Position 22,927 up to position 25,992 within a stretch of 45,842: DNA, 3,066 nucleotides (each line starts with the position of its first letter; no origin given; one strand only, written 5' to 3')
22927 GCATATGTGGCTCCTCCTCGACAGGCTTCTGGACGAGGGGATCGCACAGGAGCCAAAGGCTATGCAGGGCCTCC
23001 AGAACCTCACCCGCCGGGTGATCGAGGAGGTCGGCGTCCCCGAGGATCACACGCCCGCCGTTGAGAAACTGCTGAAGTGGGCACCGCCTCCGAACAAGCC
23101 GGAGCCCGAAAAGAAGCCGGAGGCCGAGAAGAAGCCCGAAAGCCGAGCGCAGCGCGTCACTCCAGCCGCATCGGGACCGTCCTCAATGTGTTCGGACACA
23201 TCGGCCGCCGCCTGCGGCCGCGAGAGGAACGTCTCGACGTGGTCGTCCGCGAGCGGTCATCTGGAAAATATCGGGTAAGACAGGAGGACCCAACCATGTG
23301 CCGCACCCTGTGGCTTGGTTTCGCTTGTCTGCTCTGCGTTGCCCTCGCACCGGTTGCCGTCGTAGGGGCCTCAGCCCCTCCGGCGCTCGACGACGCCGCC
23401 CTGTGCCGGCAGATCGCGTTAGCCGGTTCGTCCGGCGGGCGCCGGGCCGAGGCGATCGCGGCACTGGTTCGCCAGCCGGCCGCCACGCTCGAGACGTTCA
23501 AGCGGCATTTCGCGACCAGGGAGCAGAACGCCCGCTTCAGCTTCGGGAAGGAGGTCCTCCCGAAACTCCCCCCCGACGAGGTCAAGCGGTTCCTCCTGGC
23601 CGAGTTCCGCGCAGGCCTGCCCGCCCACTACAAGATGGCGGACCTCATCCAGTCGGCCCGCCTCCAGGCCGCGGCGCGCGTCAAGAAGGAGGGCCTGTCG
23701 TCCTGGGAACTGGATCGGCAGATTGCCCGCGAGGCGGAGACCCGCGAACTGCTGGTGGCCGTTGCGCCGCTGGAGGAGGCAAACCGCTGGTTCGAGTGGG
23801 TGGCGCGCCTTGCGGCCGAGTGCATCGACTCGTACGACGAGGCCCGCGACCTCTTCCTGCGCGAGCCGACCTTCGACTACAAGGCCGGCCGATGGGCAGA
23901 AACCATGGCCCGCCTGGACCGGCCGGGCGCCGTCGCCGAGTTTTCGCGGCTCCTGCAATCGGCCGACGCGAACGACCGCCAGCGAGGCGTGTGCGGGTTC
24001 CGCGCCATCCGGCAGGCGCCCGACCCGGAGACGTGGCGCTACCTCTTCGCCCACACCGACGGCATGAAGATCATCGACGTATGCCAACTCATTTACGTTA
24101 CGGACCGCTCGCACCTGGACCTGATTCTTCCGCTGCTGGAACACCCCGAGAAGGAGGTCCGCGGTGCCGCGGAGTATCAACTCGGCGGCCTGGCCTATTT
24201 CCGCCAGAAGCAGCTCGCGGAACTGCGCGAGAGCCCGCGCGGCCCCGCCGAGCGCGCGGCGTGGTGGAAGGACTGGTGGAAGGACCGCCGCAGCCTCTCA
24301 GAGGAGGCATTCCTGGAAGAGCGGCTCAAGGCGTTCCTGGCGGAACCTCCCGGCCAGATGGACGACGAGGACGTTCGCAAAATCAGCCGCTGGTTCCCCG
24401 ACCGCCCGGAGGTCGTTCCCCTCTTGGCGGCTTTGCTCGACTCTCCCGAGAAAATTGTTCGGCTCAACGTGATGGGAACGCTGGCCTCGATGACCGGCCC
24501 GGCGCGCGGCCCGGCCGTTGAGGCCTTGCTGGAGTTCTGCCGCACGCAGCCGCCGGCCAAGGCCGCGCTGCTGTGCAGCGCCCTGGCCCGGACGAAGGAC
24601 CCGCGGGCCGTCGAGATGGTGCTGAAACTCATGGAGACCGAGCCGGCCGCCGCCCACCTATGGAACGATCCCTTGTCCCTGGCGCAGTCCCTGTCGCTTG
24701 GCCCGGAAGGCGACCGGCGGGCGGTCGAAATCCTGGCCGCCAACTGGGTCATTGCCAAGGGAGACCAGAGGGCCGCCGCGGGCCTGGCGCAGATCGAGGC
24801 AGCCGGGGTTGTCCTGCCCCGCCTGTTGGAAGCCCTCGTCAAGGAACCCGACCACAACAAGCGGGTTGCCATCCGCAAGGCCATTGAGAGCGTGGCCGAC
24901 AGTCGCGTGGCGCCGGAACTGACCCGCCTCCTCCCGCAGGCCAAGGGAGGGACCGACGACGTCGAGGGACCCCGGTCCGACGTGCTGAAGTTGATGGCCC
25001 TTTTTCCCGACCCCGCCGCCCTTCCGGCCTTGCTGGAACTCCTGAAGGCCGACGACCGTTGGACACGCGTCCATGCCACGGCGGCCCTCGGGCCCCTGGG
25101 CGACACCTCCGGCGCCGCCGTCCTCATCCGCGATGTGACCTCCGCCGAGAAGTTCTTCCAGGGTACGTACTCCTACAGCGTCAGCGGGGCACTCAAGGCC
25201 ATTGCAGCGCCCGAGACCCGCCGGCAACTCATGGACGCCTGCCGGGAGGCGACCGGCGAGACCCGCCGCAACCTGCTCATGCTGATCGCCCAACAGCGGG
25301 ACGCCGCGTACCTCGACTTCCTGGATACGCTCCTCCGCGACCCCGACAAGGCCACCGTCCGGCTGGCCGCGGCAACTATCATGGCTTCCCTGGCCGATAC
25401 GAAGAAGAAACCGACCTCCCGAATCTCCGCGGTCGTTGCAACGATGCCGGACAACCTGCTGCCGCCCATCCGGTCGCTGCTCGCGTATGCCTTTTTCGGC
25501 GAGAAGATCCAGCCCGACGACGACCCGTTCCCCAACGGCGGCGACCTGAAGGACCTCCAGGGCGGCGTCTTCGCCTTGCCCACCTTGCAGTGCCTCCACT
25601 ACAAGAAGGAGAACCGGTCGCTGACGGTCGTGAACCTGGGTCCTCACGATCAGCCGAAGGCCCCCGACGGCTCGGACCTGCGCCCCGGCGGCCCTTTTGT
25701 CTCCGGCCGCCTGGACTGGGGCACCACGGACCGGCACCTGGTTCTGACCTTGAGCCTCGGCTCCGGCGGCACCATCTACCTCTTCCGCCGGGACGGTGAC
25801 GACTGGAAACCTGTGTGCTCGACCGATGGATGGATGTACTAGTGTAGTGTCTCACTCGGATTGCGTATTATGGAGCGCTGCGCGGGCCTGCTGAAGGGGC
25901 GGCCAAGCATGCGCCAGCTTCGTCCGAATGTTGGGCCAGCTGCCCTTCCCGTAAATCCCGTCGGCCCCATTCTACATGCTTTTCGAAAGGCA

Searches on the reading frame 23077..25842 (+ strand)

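Call 71: search_protein_families(library=pfam, proteins=[window:23077-25842:+], max_evalue=0.00001)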
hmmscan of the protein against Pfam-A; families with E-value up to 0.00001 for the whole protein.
window:23077-25842:+ (921 aa): 2 families
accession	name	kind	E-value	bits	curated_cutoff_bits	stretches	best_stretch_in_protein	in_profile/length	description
PF13646.12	HEAT_2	-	7.1e-19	68.3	27.7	0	634-684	18-68/88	HEAT repeats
PF02985.28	HEAT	-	6.2e-07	29.5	23.5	0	347-373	2-28/31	HEAT repeat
